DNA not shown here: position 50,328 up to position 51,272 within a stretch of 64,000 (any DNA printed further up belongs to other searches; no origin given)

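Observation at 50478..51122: Lysine-less BCCP paralogue sits in the accB slot directly upstream of accC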

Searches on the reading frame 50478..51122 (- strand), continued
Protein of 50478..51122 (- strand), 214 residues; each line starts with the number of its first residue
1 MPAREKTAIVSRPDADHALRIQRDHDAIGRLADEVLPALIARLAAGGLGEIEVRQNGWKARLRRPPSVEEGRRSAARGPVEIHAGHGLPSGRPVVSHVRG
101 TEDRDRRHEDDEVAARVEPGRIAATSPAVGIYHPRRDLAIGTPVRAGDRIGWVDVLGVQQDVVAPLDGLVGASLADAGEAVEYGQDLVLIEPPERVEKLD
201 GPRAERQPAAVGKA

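Call 28: find_encoding_contigs(protein=P0271, flank=8000, max_places=2)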
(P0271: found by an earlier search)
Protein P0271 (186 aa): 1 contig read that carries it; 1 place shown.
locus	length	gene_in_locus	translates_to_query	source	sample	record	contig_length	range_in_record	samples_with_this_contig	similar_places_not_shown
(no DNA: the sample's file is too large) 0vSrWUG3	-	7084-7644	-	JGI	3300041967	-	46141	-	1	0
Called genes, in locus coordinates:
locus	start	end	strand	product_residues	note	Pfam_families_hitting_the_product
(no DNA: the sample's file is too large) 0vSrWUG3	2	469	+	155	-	?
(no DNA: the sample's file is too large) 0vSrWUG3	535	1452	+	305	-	PF00288:GHMP_kinases_N, PF08544:GHMP_kinases_C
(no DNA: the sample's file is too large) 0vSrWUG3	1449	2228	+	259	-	PF03099:BPL_LplA_LipB, PF02237:BPL_C (weak)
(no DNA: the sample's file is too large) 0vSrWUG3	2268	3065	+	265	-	-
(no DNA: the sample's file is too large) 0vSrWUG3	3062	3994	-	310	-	PF00685:Sulfotransfer_1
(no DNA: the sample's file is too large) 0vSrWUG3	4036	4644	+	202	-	PF04542:Sigma70_r2, PF08281:Sigma70_r4_2, PF04545:Sigma70_r4, PF22233:PhyR_sigma-like (weak)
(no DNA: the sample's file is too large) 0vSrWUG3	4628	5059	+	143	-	-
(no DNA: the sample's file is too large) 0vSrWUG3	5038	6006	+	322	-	PF17848:Zn_ribbon_ACC, PF01039:Carboxyl_trans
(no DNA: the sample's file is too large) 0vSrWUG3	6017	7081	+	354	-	PF03255:ACCA, PF01039:Carboxyl_trans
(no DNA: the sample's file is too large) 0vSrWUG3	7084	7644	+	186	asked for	PF25919:BSH_CusB (faint), PF00364:Biotin_lipoyl (weak), PF25917:BSH_RND (faint)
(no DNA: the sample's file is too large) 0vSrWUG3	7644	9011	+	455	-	PF00289:Biotin_carb_N, PF02222:ATP-grasp, PF02786:CPSase_L_D2, PF07478:Dala_Dala_lig_C (weak), PF02785:Biotin_carb_C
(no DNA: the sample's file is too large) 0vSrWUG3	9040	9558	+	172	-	PF22817:ApeP-like, PF07977:FabA, PF22818:ApeI-like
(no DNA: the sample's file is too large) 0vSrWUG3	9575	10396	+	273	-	PF00149:Metallophos, PF12850:Metallophos_2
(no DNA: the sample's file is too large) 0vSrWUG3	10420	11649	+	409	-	PF00109:ketoacyl-synt, PF02801:Ketoacyl-synt_C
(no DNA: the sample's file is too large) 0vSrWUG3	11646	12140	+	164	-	PF00364:Biotin_lipoyl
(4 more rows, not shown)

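Call 29: find_encoding_contigs(protein=P0250, flank=8000, max_places=2)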
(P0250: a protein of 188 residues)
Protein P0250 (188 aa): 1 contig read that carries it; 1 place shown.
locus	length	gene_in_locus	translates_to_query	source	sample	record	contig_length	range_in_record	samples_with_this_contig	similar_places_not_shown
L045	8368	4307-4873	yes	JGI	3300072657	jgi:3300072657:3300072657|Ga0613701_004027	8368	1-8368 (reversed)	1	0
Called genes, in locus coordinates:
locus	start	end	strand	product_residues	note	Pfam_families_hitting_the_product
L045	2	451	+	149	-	?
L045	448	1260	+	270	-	PF03099:BPL_LplA_LipB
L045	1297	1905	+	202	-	PF04542:Sigma70_r2, PF08281:Sigma70_r4_2, PF04545:Sigma70_r4, PF22233:PhyR_sigma-like (weak)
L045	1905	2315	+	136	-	-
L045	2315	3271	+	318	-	PF17848:Zn_ribbon_ACC, PF01039:Carboxyl_trans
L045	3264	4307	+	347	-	PF03255:ACCA, PF01039:Carboxyl_trans, PF00378:ECH_1 (weak)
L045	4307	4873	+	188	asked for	PF00364:Biotin_lipoyl (weak)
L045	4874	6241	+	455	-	PF00289:Biotin_carb_N, PF08443:RimK (faint), PF02222:ATP-grasp, PF02786:CPSase_L_D2, PF07478:Dala_Dala_lig_C, PF02785:Biotin_carb_C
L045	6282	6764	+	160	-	PF22817:ApeP-like, PF07977:FabA, PF22818:ApeI-like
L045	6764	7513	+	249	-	PF00149:Metallophos, PF12850:Metallophos_2, PF14582:Metallophos_3 (faint)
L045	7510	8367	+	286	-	?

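Call 46: list_cluster_members(proteins=[P0234, P0243, P0245, P0252, P0257, P0258, P0264, P0268, P0224, P0237])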
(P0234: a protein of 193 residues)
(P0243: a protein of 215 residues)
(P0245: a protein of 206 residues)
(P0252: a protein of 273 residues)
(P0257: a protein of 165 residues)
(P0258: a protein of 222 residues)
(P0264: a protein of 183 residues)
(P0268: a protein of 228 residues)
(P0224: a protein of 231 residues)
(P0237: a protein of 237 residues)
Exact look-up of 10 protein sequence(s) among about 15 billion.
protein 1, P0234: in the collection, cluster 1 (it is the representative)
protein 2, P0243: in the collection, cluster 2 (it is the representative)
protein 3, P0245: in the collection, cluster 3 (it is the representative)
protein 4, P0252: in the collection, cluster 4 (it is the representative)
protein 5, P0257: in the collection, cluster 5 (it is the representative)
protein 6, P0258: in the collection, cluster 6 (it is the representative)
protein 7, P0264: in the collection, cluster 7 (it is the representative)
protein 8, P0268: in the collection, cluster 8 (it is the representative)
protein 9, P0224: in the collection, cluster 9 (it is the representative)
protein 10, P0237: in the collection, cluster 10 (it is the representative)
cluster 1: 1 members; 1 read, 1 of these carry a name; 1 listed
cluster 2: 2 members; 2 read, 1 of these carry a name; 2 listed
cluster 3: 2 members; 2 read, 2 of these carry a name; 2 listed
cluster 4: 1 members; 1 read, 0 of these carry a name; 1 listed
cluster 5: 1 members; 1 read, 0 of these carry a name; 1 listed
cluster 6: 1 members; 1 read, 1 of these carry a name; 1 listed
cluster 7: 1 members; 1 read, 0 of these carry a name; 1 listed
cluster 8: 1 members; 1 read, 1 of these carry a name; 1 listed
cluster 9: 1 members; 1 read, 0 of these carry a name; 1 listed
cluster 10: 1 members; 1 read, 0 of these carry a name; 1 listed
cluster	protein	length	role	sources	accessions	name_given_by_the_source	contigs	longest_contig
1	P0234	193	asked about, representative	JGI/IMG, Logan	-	acetyl-CoA carboxylase biotin carboxyl carrier protein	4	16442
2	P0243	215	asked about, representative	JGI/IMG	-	acetyl-CoA carboxylase biotin carboxyl carrier protein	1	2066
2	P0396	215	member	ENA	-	-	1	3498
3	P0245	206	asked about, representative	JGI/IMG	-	biotin carboxyl carrier protein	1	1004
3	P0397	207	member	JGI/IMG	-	biotin carboxyl carrier protein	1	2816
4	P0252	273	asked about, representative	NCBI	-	-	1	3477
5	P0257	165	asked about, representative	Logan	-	-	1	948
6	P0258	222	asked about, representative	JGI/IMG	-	biotin carboxyl carrier protein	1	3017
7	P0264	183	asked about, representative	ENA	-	-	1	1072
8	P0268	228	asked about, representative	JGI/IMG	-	biotin carboxyl carrier protein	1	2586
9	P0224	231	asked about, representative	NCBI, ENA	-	-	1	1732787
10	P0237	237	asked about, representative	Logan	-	-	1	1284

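Call 47: find_encoding_contigs(protein=P0224, flank=9000, max_places=1)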
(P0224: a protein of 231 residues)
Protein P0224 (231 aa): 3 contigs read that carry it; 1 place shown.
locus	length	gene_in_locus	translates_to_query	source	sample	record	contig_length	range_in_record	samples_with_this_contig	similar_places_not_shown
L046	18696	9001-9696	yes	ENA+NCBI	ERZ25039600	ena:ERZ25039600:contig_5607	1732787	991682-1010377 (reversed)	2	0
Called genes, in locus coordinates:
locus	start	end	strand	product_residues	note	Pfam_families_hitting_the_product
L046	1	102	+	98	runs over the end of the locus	-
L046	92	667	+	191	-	PF00291:PALP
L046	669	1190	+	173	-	PF00291:PALP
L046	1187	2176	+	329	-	PF00288:GHMP_kinases_N, PF08544:GHMP_kinases_C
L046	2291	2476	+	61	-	-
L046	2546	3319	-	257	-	PF01738:DLH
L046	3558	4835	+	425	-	PF00696:AA_kinase, PF01842:ACT, PF22468:ACT_9, PF13840:ACT_7, PF01842:ACT (weak), PF22468:ACT_9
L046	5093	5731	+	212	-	-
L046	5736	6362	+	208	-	PF04542:Sigma70_r2, PF08281:Sigma70_r4_2, PF04545:Sigma70_r4, PF22233:PhyR_sigma-like (weak)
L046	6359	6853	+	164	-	-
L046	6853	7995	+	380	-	PF17848:Zn_ribbon_ACC, PF01039:Carboxyl_trans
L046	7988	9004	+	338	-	PF01039:Carboxyl_trans, PF03255:ACCA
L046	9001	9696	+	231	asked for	-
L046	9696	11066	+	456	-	PF00289:Biotin_carb_N, PF02222:ATP-grasp (weak), PF02786:CPSase_L_D2, PF07478:Dala_Dala_lig_C (weak), PF02785:Biotin_carb_C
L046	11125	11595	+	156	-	PF22817:ApeP-like, PF07977:FabA, PF22818:ApeI-like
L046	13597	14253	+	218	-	PF00364:Biotin_lipoyl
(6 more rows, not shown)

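Call 48: find_encoding_contigs(protein=P0234, flank=9000, max_places=1)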
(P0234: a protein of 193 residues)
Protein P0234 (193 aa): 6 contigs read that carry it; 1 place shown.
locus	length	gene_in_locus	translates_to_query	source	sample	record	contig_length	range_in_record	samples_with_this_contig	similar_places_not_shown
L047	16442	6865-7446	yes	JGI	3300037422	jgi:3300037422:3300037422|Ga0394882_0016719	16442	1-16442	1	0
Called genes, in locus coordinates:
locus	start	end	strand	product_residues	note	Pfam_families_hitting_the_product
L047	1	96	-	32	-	?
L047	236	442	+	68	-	-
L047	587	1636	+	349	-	PF13714:PEP_mutase, PF00463:ICL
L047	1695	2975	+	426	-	PF00696:AA_kinase, PF01842:ACT, PF22468:ACT_9, PF13840:ACT_7, PF22468:ACT_9, PF01842:ACT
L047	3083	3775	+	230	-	PF03099:BPL_LplA_LipB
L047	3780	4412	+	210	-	PF04542:Sigma70_r2, PF08281:Sigma70_r4_2, PF04545:Sigma70_r4, PF13384:HTH_23 (faint)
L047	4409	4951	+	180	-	-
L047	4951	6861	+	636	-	PF17848:Zn_ribbon_ACC, PF01039:Carboxyl_trans, PF03255:ACCA, PF01039:Carboxyl_trans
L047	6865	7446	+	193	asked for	PF00364:Biotin_lipoyl (weak), PF25917:BSH_RND (weak)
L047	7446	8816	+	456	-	PF00289:Biotin_carb_N, PF02222:ATP-grasp, PF02786:CPSase_L_D2, PF07478:Dala_Dala_lig_C (weak), PF02785:Biotin_carb_C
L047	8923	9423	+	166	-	PF22817:ApeP-like, PF07977:FabA, PF22818:ApeI-like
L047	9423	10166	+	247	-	PF00149:Metallophos, PF12850:Metallophos_2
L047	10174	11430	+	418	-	PF00109:ketoacyl-synt, PF00108:Thiolase_N (faint), PF02801:Ketoacyl-synt_C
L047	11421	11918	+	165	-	PF00364:Biotin_lipoyl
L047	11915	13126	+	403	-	PF08545:ACP_syn_III, PF08541:ACP_syn_III_C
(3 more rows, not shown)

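Call 51: search_protein_families(library=pfam, alignment_id=A1, max_evalue=1)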
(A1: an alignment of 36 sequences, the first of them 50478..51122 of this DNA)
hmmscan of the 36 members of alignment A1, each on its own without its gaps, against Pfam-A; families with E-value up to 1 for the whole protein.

A. member 1, window:50478-51122:- (214 aa): 1 family
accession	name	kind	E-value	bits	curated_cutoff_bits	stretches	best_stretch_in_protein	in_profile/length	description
PF00364.28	Biotin_lipoyl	-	0.092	13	22.1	1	140-190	23-73/73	Biotin-requiring enzyme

B. families by the number of members that match (of 36 scanned): 9 families
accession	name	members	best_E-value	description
PF00364.28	Biotin_lipoyl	36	7.6e-06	Biotin-requiring enzyme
PF13437.12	HlyD_3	30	0.00012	HlyD family secretion protein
PF16576.10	HlyD_D23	12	0.021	Barrel-sandwich domain of CusB or HlyD membrane-fusion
PF02666.20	PS_Dcarbxylase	2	0.12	Phosphatidylserine decarboxylase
PF10346.14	Con-6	1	0.013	Conidiation protein 6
PF01765.24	RRF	1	0.022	Ribosome recycling factor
PF06898.16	YqfD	1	0.046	Putative stage IV sporulation protein YqfD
PF00358.26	PTS_EIIA_1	1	0.26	phosphoenolpyruvate-dependent sugar phosphotransferase system, EIIA 1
PF19381.4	DUF5956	1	0.28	Family of unknown function (DUF5956)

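Call 64: find_homologous_proteins(query=A2, max_evalue=0.001)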
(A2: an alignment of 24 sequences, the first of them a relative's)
Query A2 (24 sequences) (193 aa, profile of the alignment): 1897 proteins with E <= 0.001 among 8000 candidates; the best 120 are listed.
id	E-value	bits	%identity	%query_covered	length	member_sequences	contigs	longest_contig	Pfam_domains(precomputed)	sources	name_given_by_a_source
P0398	9.8e-59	217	47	83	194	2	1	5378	-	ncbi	ncbi:MAG: acetyl-CoA carboxylase biotin carboxyl carrier protein [Candidatus Limnocylindrales bacter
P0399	1.2e-57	213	44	80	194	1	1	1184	-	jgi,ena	-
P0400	1.9e-57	212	44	81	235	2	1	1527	-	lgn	-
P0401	2.1e-57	212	44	90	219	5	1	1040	-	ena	-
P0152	4.7e-57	211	41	81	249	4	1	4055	PF00364.29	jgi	-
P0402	4.9e-57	211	46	87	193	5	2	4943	-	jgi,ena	-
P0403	5.2e-57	211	41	95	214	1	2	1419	PF00364.29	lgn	-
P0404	7.0e-57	211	47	85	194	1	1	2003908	-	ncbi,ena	-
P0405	8.8e-57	210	45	90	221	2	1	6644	-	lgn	-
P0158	9.9e-57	210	42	82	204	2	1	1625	-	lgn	-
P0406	1.1e-56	210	44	87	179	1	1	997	PF00364.29,PF25919.1,PF25917.1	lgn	-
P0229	1.6e-56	209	39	87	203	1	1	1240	PF00364.29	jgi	jgi:biotin carboxyl carrier protein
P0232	1.7e-56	209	44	83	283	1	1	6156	PF25917.1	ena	-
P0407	2.3e-56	209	45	84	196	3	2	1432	-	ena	-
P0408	3.2e-56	208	45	83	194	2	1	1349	-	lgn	-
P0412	6.8e-56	207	45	81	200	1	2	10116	PF00364.29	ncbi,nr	ncbi:MAG: hypothetical protein M3N29_01585 [Chloroflexota bacterium]|nr:hypothetical protein [Chloro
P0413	7.1e-56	207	47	85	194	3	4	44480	-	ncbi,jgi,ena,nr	ncbi:MAG TPA: hypothetical protein VEI48_04995 [Candidatus Sulfotelmatobacter sp.]|nr:hypothetical p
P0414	8.6e-56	207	40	95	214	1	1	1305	PF00364.29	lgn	-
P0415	8.6e-56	207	43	91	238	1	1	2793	PF25917.1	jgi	-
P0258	8.8e-56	207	40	87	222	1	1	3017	-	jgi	jgi:biotin carboxyl carrier protein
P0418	1.0e-55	207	48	81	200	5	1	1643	PF25917.1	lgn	-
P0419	1.0e-55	207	47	89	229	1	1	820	PF25917.1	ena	-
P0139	1.3e-55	207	43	85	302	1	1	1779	PF25917.1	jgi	jgi:acetyl-CoA carboxylase biotin carboxyl carrier protein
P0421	1.3e-55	207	45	89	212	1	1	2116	PF25917.1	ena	-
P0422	1.5e-55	206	45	81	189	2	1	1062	PF00364.29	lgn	-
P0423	1.6e-55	206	43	95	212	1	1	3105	PF00364.29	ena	-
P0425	1.8e-55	206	44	81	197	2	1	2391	PF25917.1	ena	-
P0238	1.8e-55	206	42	89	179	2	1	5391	-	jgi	jgi:acetyl-CoA carboxylase biotin carboxyl carrier protein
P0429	2.3e-55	206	47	91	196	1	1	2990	PF25917.1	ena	-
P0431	2.5e-55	206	43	95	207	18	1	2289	PF00364.29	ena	-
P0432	2.5e-55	206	44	89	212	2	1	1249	PF25917.1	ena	-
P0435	3.1e-55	205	43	95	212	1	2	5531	PF00364.29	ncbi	-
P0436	3.1e-55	205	42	95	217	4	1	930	PF00364.29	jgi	jgi:biotin carboxyl carrier protein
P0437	3.1e-55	205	39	83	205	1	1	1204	PF00364.29,PF25917.1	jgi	jgi:biotin carboxyl carrier protein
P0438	3.2e-55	205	42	87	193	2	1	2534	PF25917.1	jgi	jgi:biotin carboxyl carrier protein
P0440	3.2e-55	205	41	81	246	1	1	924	PF00364.29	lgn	-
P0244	3.3e-55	205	37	89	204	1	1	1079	PF00364.29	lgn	-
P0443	3.9e-55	205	46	81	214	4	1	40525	PF00364.29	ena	-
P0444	4.3e-55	205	43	89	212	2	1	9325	PF00364.29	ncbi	-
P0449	5.1e-55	205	47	85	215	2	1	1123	PF25917.1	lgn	-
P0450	5.1e-55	205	48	94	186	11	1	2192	PF25917.1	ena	-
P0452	5.4e-55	204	43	95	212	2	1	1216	PF00364.29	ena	-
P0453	5.4e-55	204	44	94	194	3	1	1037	PF25917.1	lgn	-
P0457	5.7e-55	204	47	89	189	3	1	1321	PF25917.1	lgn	-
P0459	5.8e-55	204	47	89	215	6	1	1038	PF25917.1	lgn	-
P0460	5.9e-55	204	44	91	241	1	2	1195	PF25917.1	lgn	-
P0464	6.7e-55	204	48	85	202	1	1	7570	PF25917.1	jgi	jgi:acetyl-CoA carboxylase biotin carboxyl carrier protein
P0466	7.6e-55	204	41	95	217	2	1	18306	PF00364.29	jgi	jgi:biotin carboxyl carrier protein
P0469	8.5e-55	204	41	80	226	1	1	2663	PF00364.29,PF25917.1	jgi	jgi:biotin carboxyl carrier protein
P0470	8.9e-55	204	43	81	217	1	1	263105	PF25917.1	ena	-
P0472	9.2e-55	204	48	88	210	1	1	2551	PF25917.1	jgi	jgi:biotin carboxyl carrier protein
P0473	9.4e-55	204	42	89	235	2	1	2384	PF00364.29,PF25917.1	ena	-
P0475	9.9e-55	204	47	89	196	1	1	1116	PF25917.1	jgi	jgi:acetyl-CoA carboxylase biotin carboxyl carrier protein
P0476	1.0e-54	204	45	89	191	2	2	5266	PF25917.1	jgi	jgi:acetyl-CoA carboxylase biotin carboxyl carrier protein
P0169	1.1e-54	204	33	88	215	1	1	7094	PF00364.29,PF25917.1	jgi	jgi:biotin carboxyl carrier protein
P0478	1.1e-54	203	47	82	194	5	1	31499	PF25917.1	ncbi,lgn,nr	ncbi:MAG TPA: biotin/lipoyl-containing protein [Candidatus Limnocylindrales bacterium]|nr:biotin/lip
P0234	1.2e-54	203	100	100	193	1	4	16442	PF00364.29,PF25917.1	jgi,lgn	jgi:acetyl-CoA carboxylase biotin carboxyl carrier protein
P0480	1.2e-54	203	44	81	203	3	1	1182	PF00364.29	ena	-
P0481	1.3e-54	203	41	82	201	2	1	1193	PF25917.1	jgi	jgi:biotin carboxyl carrier protein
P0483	1.4e-54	203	42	81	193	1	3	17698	PF25917.1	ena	-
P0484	1.4e-54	203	44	82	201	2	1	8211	PF25917.1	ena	-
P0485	1.4e-54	203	44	83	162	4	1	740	PF00364.29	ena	-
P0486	1.5e-54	203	40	81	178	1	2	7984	PF00364.29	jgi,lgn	jgi:biotin carboxyl carrier protein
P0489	1.6e-54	203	47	83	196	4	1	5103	PF25917.1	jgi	jgi:biotin carboxyl carrier protein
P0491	1.6e-54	203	46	93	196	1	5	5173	PF25917.1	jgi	jgi:biotin carboxyl carrier protein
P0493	1.6e-54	203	41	94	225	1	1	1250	PF00364.29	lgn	-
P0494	1.7e-54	203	46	83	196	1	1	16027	PF25917.1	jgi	jgi:biotin carboxyl carrier protein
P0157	1.7e-54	203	42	82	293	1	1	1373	PF00364.29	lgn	-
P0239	1.7e-54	203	42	81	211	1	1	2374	PF00364.29,PF25917.1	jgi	jgi:biotin carboxyl carrier protein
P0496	1.8e-54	203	47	86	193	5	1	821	PF25917.1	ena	-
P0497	1.8e-54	203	40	81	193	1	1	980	PF00364.29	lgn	-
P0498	1.8e-54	203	44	86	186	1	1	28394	PF00364.29,PF25919.1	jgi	jgi:acetyl-CoA carboxylase biotin carboxyl carrier protein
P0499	1.8e-54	203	44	89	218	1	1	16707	PF25917.1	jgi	jgi:biotin carboxyl carrier protein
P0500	1.9e-54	203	42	94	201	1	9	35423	PF00364.29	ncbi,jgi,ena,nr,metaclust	ncbi:MAG: hypothetical protein A2X23_05285 [Chloroflexi bacterium GWC2_73_18]|nr:MAG: hypothetical p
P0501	2.1e-54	203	43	87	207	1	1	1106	PF00364.29,PF25919.1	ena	-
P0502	2.1e-54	203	44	82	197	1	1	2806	PF25917.1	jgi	jgi:acetyl-CoA carboxylase biotin carboxyl carrier protein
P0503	2.1e-54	203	45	93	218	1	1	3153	PF25917.1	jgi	jgi:biotin carboxyl carrier protein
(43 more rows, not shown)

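Call 66: find_encoding_contigs(protein=P0413, flank=9000, max_places=1)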
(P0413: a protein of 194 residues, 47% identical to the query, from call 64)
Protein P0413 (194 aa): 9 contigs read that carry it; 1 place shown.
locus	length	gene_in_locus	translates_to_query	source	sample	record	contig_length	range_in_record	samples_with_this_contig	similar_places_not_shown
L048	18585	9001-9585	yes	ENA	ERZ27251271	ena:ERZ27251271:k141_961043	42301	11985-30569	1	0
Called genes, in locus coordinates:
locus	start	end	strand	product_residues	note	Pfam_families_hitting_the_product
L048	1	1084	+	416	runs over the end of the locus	PF03447:NAD_binding_3, PF00742:Homoserine_dh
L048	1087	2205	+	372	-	PF00291:PALP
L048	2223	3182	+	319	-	PF00288:GHMP_kinases_N, PF08544:GHMP_kinases_C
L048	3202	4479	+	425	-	PF00696:AA_kinase, PF01842:ACT, PF22468:ACT_9, PF01842:ACT (weak), PF13840:ACT_7, PF22468:ACT_9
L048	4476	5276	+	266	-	PF03099:BPL_LplA_LipB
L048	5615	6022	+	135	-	-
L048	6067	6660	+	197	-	PF04542:Sigma70_r2, PF08281:Sigma70_r4_2, PF04545:Sigma70_r4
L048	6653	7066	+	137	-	-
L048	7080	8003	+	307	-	PF17848:Zn_ribbon_ACC, PF01039:Carboxyl_trans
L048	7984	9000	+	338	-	PF03255:ACCA, PF01039:Carboxyl_trans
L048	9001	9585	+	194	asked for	-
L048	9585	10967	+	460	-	PF00289:Biotin_carb_N, PF02786:CPSase_L_D2, PF02222:ATP-grasp, PF07478:Dala_Dala_lig_C, PF02785:Biotin_carb_C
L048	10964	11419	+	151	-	PF22817:ApeP-like, PF07977:FabA, PF22818:ApeI-like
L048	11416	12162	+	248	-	PF00149:Metallophos, PF12850:Metallophos_2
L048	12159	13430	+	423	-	PF00109:ketoacyl-synt, PF02801:Ketoacyl-synt_C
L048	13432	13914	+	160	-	PF00364:Biotin_lipoyl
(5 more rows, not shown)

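Call 74: predict_structure(alignment_id=A3)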
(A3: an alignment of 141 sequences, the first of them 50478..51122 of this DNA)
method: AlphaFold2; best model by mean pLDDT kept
length: 214 residues; sequences in the alignment: 141
mean_pLDDT: 73.8   pTM: 0.40
mean pLDDT of the five models: 73.8, 73.5, 73.4, 73.0, 72.4
residues with pLDDT >= 90: 78; 70-90: 49; 50-70: 29; < 50: 58
segments of 3 or more residues with pLDDT < 50: 7-10, 77-87, 96-116, 197-214
pLDDT, mean of each block of 10 residues (from residue 1): 48 72 88 88 85 87 74 50 46 50 44 50 95 96 96 98 96 96 97 63 42 44
secondary structure, 60 per line:
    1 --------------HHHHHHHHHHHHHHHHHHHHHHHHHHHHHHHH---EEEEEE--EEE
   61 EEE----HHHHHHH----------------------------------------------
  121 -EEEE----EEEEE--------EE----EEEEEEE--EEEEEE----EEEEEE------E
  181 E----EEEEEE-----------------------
elements in order: H15-46 E50-55 E58-63 H68-74 E122-125 E130-134 E149-155 E158-163 E168-173 E186-191
